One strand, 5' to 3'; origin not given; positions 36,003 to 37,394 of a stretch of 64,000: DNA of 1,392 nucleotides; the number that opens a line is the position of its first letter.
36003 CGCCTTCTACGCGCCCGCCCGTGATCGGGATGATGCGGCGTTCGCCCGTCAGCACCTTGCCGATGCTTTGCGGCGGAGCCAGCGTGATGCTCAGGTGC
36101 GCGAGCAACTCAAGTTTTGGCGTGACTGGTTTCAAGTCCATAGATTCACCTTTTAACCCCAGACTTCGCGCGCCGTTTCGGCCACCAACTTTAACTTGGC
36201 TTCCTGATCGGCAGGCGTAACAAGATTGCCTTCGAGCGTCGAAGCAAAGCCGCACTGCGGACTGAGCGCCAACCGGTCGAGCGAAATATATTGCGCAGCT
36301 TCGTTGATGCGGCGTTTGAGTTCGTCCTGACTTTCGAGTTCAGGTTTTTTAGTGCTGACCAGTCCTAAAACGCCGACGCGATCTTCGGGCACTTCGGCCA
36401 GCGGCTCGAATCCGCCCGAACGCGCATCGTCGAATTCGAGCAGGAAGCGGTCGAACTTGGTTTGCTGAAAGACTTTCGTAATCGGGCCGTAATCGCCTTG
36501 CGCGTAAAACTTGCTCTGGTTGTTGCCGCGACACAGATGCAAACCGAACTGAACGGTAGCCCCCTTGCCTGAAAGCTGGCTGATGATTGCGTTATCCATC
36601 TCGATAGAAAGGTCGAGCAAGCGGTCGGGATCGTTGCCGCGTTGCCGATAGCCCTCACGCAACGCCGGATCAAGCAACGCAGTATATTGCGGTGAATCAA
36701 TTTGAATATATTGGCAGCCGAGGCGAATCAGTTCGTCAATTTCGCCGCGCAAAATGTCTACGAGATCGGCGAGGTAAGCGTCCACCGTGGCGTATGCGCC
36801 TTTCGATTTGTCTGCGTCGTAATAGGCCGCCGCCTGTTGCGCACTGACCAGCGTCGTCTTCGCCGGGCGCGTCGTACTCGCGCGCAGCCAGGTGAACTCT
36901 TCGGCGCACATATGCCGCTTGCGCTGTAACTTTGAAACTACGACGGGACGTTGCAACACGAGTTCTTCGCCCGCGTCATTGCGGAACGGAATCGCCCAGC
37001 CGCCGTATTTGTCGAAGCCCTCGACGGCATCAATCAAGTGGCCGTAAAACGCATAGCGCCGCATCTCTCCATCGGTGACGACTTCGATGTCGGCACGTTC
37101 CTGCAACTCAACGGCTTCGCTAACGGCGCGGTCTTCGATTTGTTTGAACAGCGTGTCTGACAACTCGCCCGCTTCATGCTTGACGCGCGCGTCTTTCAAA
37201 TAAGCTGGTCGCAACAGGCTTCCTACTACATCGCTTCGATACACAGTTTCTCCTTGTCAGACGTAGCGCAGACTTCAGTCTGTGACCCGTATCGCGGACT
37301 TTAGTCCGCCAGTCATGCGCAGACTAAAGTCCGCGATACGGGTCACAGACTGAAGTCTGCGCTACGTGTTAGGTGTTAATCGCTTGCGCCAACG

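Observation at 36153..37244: MetE-family Zn methyltransferase co-operonic with DUF3237 and 4-hydroxybenzoate 3-monooxygenase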

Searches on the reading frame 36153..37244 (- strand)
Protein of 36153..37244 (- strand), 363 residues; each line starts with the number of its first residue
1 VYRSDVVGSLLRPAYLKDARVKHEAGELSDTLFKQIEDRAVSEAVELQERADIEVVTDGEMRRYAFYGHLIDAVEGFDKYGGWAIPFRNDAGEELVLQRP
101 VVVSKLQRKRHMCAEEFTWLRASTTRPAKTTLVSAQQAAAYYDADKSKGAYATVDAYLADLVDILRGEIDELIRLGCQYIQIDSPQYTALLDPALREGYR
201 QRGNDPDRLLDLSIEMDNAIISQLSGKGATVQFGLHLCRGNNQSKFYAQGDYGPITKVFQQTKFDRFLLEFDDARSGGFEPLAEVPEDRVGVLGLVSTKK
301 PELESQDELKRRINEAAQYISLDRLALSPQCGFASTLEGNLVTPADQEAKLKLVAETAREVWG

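Call 5: search_protein_families(library=pfam, proteins=[window:36153-37244:-])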
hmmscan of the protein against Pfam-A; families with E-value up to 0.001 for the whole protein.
window:36153-37244:- (363 aa): 1 family
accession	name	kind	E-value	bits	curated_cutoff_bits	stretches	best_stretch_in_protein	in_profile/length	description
PF01717.24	Meth_synt_2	-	1.3e-22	81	21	1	6-335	5-305/324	Cobalamin-independent synthase, Catalytic domain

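Call 6: search_protein_families(library=ncbifam, proteins=[window:36153-37244:-])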
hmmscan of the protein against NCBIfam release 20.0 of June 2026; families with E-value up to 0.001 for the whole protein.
window:36153-37244:- (363 aa): 9 families
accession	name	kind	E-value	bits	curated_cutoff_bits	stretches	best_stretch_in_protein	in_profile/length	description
NF005085.0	PRK06520.1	subfamily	1.3e-76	258.2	313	1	2-362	8-368/368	5-methyltetrahydropteroyltriglutamate--homocysteine S-methyltransferase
NF004875.0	PRK06233.1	equivalog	2.7e-67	227.2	576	1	2-362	10-372/373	vitamin B12 independent methionine synthase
NF003317.0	PRK04326.1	equivalog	5.2e-33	114.6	406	1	4-334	11-301/340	methionine synthase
NF006589.0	PRK09121.1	equivalog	1.5e-16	60.4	392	1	3-193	6-188/342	methionine synthase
TIGR01371.1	met_syn_B12ind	equivalog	6.5e-14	51.9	929.95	1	7-334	431-730/754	5-methyltetrahydropteroyltriglutamate--homocysteine S-methyltransferase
NF003556.0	PRK05222.1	equivalog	2e-12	46.9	541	1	7-334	425-723/750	5-methyltetrahydropteroyltriglutamate--homocysteine S-methyltransferase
NF002119.0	PRK00957.1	equivalog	5.9e-12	45.4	258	2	38-186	35-167/306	methionine synthase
NF002272.0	PRK01207.1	equivalog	5.4e-07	29.1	399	1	6-137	8-130/343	methionine synthase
NF006350.0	PRK08575.1-4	equivalog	0.00078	19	361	0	5-197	5-190/309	5-methyltetrahydropteroyltriglutamate--homocysteine methyltransferase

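Call 7: find_homologous_proteins(query=window:36153-37244:-)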
Query window:36153-37244:- (363 aa): 8000 proteins with E <= 0.001 among 8000 candidates; the best 120 are listed.
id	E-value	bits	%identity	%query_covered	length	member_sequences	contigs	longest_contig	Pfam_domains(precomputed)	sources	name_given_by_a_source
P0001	1.6e-238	809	100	100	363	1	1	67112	PF01717.25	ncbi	-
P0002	7.3e-231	783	97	100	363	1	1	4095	PF01717.25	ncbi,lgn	-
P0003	1.6e-220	749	93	100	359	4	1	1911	PF01717.25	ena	-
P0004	3.1e-220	748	93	100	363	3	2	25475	PF01717.25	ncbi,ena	-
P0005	1.4e-219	746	93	100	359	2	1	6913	PF01717.25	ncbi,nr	ncbi:MAG: cobalamin-independent methionine synthase II family protein [Acidobacteria bacterium]|nr:c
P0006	3.7e-212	722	90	100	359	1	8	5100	PF01717.25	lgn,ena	-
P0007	3.0e-211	719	88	100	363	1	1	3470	PF01717.25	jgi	jgi:5-methyltetrahydropteroyltriglutamate--homocysteine methyltransferase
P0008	8.9e-211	717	87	100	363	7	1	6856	PF01717.25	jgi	jgi:5-methyltetrahydropteroyltriglutamate--homocysteine methyltransferase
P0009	2.2e-210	716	87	100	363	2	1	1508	PF01717.25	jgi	jgi:5-methyltetrahydropteroyltriglutamate--homocysteine methyltransferase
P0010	9.3e-210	714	89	100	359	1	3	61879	PF01717.25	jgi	jgi:5-methyltetrahydropteroyltriglutamate--homocysteine methyltransferase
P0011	2.3e-208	709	87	100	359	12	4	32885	PF01717.25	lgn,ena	-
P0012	2.5e-208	709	87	100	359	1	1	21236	PF01717.25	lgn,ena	-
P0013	1.5e-207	707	87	100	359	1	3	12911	PF01717.25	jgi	jgi:5-methyltetrahydropteroyltriglutamate--homocysteine methyltransferase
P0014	2.4e-207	706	87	100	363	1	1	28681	PF01717.25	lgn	-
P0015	3.7e-206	702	87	100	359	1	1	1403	PF01717.25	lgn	-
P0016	2.4e-205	699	86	100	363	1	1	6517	PF01717.25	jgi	jgi:5-methyltetrahydropteroyltriglutamate--homocysteine methyltransferase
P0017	2.7e-205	699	86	100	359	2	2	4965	PF01717.25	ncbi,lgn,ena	-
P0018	1.8e-204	697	87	100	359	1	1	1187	PF01717.25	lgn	-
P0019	2.6e-204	696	85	100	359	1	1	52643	PF01717.25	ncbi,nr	ncbi:MAG: cobalamin-independent methionine synthase II family protein [Blastocatellia bacterium]|nr:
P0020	2.8e-204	696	86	100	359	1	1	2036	PF01717.25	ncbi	-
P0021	4.3e-204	695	87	100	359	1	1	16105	PF01717.25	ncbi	-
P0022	1.3e-203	694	85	100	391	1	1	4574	PF01717.25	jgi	jgi:5-methyltetrahydropteroyltriglutamate--homocysteine methyltransferase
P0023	2.7e-203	693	85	100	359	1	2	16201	PF01717.25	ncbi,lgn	-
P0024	3.2e-203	693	86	99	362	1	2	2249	PF01717.25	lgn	-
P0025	3.2e-203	693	85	100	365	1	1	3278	PF01717.25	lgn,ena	-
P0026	5.2e-203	692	86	100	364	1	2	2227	PF01717.25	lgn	-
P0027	1.1e-202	691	87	100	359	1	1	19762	PF01717.25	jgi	jgi:5-methyltetrahydropteroyltriglutamate--homocysteine methyltransferase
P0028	1.3e-202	691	84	100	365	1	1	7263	PF01717.25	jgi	jgi:5-methyltetrahydropteroyltriglutamate--homocysteine methyltransferase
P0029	1.3e-202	690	86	100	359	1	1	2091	PF01717.25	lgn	-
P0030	1.4e-202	690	84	100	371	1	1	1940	PF01717.25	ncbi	ncbi:MAG: cobalamin-independent methionine synthase II family protein [Blastocatellia bacterium]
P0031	1.7e-202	690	87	100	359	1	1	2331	PF01717.25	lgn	-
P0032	2.3e-202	690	86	100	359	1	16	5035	PF01717.25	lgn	-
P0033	3.1e-202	689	87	100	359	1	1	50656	PF01717.25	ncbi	-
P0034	3.5e-202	689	85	100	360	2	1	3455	PF01717.25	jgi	jgi:5-methyltetrahydropteroyltriglutamate--homocysteine methyltransferase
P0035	8.4e-202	688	86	99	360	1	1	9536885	PF01717.25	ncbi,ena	-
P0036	1.2e-201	687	87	100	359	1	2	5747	PF01717.25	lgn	-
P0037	1.5e-201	687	86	100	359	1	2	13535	PF01717.25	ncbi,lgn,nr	ncbi:MAG: methionine synthase [Acidobacteria bacterium]|nr:methionine synthase [Acidobacteriota bact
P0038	2.2e-201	686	85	100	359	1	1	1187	PF01717.25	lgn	-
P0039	9.3e-201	684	84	100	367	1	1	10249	PF01717.25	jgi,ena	-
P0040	1.3e-200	684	84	100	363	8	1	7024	PF01717.25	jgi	-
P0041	1.5e-200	684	82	100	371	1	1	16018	PF01717.25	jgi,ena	-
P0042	2.0e-200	683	83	100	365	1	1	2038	PF01717.25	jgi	jgi:5-methyltetrahydropteroyltriglutamate--homocysteine methyltransferase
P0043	7.0e-200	682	83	100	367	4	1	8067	PF01717.25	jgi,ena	-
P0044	8.5e-200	681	85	100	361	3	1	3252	PF01717.25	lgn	-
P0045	9.9e-200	681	83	100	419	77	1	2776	PF01717.25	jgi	jgi:5-methyltetrahydropteroyltriglutamate--homocysteine methyltransferase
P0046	1.5e-199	680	86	97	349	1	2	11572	PF01717.25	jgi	jgi:5-methyltetrahydropteroyltriglutamate--homocysteine methyltransferase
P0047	1.5e-199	680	82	100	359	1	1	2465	PF01717.25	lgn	-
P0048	2.2e-199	680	84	100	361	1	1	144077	PF01717.25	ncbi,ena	-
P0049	4.7e-199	679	83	100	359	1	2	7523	PF01717.25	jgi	jgi:5-methyltetrahydropteroyltriglutamate--homocysteine methyltransferase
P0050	6.2e-199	678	83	100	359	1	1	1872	PF01717.25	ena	-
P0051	7.3e-199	678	83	100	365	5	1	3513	PF01717.25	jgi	jgi:methionine synthase II (cobalamin-independent)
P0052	8.8e-199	678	83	100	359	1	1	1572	PF01717.25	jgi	jgi:5-methyltetrahydropteroyltriglutamate--homocysteine methyltransferase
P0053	1.6e-198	677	84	100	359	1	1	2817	PF01717.25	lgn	-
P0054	2.1e-198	677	86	97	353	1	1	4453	PF01717.25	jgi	jgi:5-methyltetrahydropteroyltriglutamate--homocysteine methyltransferase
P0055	1.3e-197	674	85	97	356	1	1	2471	PF01717.25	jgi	jgi:5-methyltetrahydropteroyltriglutamate--homocysteine methyltransferase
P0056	1.4e-197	674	82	100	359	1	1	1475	PF01717.25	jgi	jgi:5-methyltetrahydropteroyltriglutamate--homocysteine methyltransferase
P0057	2.1e-197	673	83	100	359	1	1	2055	PF01717.25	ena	-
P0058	3.3e-197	673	83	100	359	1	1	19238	PF01717.25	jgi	jgi:5-methyltetrahydropteroyltriglutamate--homocysteine methyltransferase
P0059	4.0e-197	672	83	100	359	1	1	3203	PF01717.25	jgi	jgi:5-methyltetrahydropteroyltriglutamate--homocysteine methyltransferase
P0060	4.1e-197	672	83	100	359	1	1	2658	PF01717.25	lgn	-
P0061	4.5e-197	672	82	100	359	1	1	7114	PF01717.25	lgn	-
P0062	4.5e-197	672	87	96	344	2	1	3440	PF01717.25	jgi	jgi:5-methyltetrahydropteroyltriglutamate--homocysteine methyltransferase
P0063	5.3e-197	672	82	100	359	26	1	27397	PF01717.25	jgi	jgi:methionine synthase II (cobalamin-independent)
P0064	5.3e-197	672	84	100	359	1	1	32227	PF01717.25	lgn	-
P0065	5.6e-197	672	82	100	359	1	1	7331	PF01717.25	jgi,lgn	jgi:5-methyltetrahydropteroyltriglutamate--homocysteine methyltransferase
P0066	9.9e-197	671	82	100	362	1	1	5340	PF01717.25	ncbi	ncbi:MAG TPA: cobalamin-independent methionine synthase II family protein [Blastocatellia bacterium]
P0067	1.1e-196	671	82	100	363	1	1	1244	PF01717.25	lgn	-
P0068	1.3e-196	671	82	100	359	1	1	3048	PF01717.25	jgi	jgi:5-methyltetrahydropteroyltriglutamate--homocysteine methyltransferase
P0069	1.5e-196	671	83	100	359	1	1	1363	PF01717.25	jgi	jgi:5-methyltetrahydropteroyltriglutamate--homocysteine methyltransferase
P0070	1.7e-196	670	82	100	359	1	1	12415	PF01717.25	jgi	jgi:5-methyltetrahydropteroyltriglutamate--homocysteine methyltransferase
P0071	2.1e-196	670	83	100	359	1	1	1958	PF01717.25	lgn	-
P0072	2.3e-196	670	83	100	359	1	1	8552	PF01717.25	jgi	jgi:5-methyltetrahydropteroyltriglutamate--homocysteine methyltransferase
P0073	2.5e-196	670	81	100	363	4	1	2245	PF01717.25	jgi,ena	-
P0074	2.6e-196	670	82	100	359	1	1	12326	PF01717.25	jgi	jgi:5-methyltetrahydropteroyltriglutamate--homocysteine methyltransferase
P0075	4.4e-196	669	82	100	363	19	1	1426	PF01717.25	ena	-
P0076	4.6e-196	669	83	100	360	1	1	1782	PF01717.25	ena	-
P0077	6.1e-196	669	82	100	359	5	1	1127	PF01717.25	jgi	jgi:5-methyltetrahydropteroyltriglutamate--homocysteine methyltransferase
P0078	8.3e-196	668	82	100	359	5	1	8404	PF01717.25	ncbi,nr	ncbi:MAG TPA: cobalamin-independent methionine synthase II family protein [Blastocatellia bacterium]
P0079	8.6e-196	668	82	100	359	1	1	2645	PF01717.25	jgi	jgi:5-methyltetrahydropteroyltriglutamate--homocysteine methyltransferase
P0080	8.7e-196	668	81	100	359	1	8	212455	PF01717.25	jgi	jgi:5-methyltetrahydropteroyltriglutamate--homocysteine methyltransferase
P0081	9.0e-196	668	82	100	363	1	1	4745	PF01717.25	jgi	jgi:5-methyltetrahydropteroyltriglutamate--homocysteine methyltransferase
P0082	9.4e-196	668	82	100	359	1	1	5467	PF01717.25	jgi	jgi:5-methyltetrahydropteroyltriglutamate--homocysteine methyltransferase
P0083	1.1e-195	668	82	100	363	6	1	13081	PF01717.25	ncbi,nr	ncbi:MAG: cobalamin-independent methionine synthase II family protein [Chloracidobacterium sp.]|nr:c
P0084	1.3e-195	668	82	100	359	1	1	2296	PF01717.25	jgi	jgi:5-methyltetrahydropteroyltriglutamate--homocysteine methyltransferase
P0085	1.3e-195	667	83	100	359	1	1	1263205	PF01717.25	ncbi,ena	-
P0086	1.4e-195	667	82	100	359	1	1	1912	PF01717.25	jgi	jgi:methionine synthase II (cobalamin-independent)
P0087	2.0e-195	667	83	100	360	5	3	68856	PF01717.25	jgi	jgi:5-methyltetrahydropteroyltriglutamate--homocysteine methyltransferase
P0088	2.2e-195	667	81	100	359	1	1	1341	PF01717.25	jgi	jgi:5-methyltetrahydropteroyltriglutamate--homocysteine methyltransferase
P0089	2.5e-195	667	84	100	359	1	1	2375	PF01717.25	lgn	-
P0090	3.1e-195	666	82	100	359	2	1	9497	PF01717.25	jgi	jgi:5-methyltetrahydropteroyltriglutamate--homocysteine methyltransferase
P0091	3.1e-195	666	82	100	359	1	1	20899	PF01717.25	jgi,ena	-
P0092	4.6e-195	666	82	100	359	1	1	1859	PF01717.25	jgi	jgi:5-methyltetrahydropteroyltriglutamate--homocysteine methyltransferase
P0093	5.7e-195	665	82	100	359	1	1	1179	PF01717.25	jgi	-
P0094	6.0e-195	665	81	99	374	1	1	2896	PF01717.25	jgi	jgi:5-methyltetrahydropteroyltriglutamate--homocysteine methyltransferase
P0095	8.7e-195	665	82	100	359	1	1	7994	PF01717.25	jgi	jgi:5-methyltetrahydropteroyltriglutamate--homocysteine methyltransferase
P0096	1.4e-194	664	82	99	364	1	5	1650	PF01717.25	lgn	-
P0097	1.5e-194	664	81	100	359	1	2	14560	PF01717.25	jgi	jgi:methionine synthase II (cobalamin-independent)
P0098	2.1e-194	663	82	100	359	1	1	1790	PF01717.25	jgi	jgi:5-methyltetrahydropteroyltriglutamate--homocysteine methyltransferase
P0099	2.2e-194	663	80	100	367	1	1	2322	PF01717.25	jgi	jgi:5-methyltetrahydropteroyltriglutamate--homocysteine methyltransferase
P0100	5.5e-194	662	82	100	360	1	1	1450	PF01717.25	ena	-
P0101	1.3e-193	661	82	100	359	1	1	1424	PF01717.25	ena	-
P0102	3.1e-193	660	81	100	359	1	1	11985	PF01717.25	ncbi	ncbi:MAG TPA: cobalamin-independent methionine synthase II family protein [Blastocatellia bacterium]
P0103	3.1e-193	660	81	100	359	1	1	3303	PF01717.25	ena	-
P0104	4.4e-193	659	81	99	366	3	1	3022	PF01717.25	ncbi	-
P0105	5.7e-193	659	81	100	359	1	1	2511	PF01717.25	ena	-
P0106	8.4e-193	658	80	100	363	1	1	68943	PF01717.25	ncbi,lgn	-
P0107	1.1e-192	658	81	100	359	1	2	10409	PF01717.25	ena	-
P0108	1.8e-192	657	81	100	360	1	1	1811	PF01717.25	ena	-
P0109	3.9e-192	656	81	100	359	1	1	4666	PF01717.25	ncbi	-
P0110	4.1e-192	656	79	100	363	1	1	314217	PF01717.25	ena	-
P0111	4.6e-192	656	80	100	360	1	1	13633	PF01717.25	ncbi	-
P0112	9.4e-192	655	85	96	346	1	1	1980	PF01717.25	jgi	jgi:5-methyltetrahydropteroyltriglutamate--homocysteine methyltransferase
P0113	9.6e-192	655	81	100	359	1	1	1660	PF01717.25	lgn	-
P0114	1.1e-191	655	81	99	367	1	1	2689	PF01717.25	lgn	-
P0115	1.2e-191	654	81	99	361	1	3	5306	PF01717.25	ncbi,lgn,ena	-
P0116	1.4e-191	654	81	99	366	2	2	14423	PF01717.25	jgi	jgi:5-methyltetrahydropteroyltriglutamate--homocysteine methyltransferase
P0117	2.1e-191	654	81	99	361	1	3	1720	PF01717.25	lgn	-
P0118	3.2e-191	653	80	100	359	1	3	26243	PF01717.25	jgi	jgi:5-methyltetrahydropteroyltriglutamate--homocysteine methyltransferase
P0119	4.5e-191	653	81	99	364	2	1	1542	PF01717.25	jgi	-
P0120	5.6e-191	652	79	100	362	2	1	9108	PF01717.25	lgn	-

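Call 8: search_solved_structures(query=window:36153-37244:-, max_evalue=0.01, show_alignments=2)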
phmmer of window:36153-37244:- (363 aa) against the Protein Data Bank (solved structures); distinct sequences matched with E-value up to 0.01: 12.
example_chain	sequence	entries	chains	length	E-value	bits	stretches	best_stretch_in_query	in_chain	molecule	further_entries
1ypx_A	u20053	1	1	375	5.9e-57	196.6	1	3-363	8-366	putative vitamin-B12 independent methionine synthase family protein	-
4ztx_A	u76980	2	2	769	2.8e-09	39.9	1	4-334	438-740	Cobalamin-Independent Methionine synthase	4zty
1xpg_A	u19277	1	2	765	1.2e-08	37.8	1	4-187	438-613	5-methyltetrahydropteroyltriglutamate--homocysteine methyltransferase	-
1t7l_A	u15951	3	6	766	1.2e-08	37.8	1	4-187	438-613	5-methyltetrahydropteroyltriglutamate--homocysteine methyltransferase | 5-methyltetrahydropteroyltriglutamate-homocysteine methyltransferase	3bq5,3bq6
1xdj_A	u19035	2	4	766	1.2e-08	37.8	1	4-187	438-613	5-methyltetrahydropteroyltriglutamate--homocysteine methyltransferase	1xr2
3rpd_A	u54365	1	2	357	2.4e-08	36.8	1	6-194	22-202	Methionine synthase (B12-independent)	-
2nq5_A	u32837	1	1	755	4.6e-07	32.6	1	6-334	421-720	5-methyltetrahydropteroyltriglutamate--homocysteine methyltransferase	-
3l7r_A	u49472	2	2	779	5.3e-07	32.4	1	6-333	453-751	5-methyltetrahydropteroyltriglutamate--homocysteine methyltransferase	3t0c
3pph_A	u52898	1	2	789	2.7e-06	30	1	6-334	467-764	5-methyltetrahydropteroyltriglutamate--homocysteine methyltransferase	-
3ppf_A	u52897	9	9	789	2.7e-06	30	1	6-334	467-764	5-methyltetrahydropteroyltriglutamate--homocysteine methyltransferase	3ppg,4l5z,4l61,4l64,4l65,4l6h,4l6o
3ppc_A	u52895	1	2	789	2.7e-06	30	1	6-334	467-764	5-methyltetrahydropteroyltriglutamate--homocysteine methyltransferase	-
1u1h_A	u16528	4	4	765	1e-05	28.2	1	6-335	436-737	5-methyltetrahydropteroyltriglutamate--homocysteine methyltransferase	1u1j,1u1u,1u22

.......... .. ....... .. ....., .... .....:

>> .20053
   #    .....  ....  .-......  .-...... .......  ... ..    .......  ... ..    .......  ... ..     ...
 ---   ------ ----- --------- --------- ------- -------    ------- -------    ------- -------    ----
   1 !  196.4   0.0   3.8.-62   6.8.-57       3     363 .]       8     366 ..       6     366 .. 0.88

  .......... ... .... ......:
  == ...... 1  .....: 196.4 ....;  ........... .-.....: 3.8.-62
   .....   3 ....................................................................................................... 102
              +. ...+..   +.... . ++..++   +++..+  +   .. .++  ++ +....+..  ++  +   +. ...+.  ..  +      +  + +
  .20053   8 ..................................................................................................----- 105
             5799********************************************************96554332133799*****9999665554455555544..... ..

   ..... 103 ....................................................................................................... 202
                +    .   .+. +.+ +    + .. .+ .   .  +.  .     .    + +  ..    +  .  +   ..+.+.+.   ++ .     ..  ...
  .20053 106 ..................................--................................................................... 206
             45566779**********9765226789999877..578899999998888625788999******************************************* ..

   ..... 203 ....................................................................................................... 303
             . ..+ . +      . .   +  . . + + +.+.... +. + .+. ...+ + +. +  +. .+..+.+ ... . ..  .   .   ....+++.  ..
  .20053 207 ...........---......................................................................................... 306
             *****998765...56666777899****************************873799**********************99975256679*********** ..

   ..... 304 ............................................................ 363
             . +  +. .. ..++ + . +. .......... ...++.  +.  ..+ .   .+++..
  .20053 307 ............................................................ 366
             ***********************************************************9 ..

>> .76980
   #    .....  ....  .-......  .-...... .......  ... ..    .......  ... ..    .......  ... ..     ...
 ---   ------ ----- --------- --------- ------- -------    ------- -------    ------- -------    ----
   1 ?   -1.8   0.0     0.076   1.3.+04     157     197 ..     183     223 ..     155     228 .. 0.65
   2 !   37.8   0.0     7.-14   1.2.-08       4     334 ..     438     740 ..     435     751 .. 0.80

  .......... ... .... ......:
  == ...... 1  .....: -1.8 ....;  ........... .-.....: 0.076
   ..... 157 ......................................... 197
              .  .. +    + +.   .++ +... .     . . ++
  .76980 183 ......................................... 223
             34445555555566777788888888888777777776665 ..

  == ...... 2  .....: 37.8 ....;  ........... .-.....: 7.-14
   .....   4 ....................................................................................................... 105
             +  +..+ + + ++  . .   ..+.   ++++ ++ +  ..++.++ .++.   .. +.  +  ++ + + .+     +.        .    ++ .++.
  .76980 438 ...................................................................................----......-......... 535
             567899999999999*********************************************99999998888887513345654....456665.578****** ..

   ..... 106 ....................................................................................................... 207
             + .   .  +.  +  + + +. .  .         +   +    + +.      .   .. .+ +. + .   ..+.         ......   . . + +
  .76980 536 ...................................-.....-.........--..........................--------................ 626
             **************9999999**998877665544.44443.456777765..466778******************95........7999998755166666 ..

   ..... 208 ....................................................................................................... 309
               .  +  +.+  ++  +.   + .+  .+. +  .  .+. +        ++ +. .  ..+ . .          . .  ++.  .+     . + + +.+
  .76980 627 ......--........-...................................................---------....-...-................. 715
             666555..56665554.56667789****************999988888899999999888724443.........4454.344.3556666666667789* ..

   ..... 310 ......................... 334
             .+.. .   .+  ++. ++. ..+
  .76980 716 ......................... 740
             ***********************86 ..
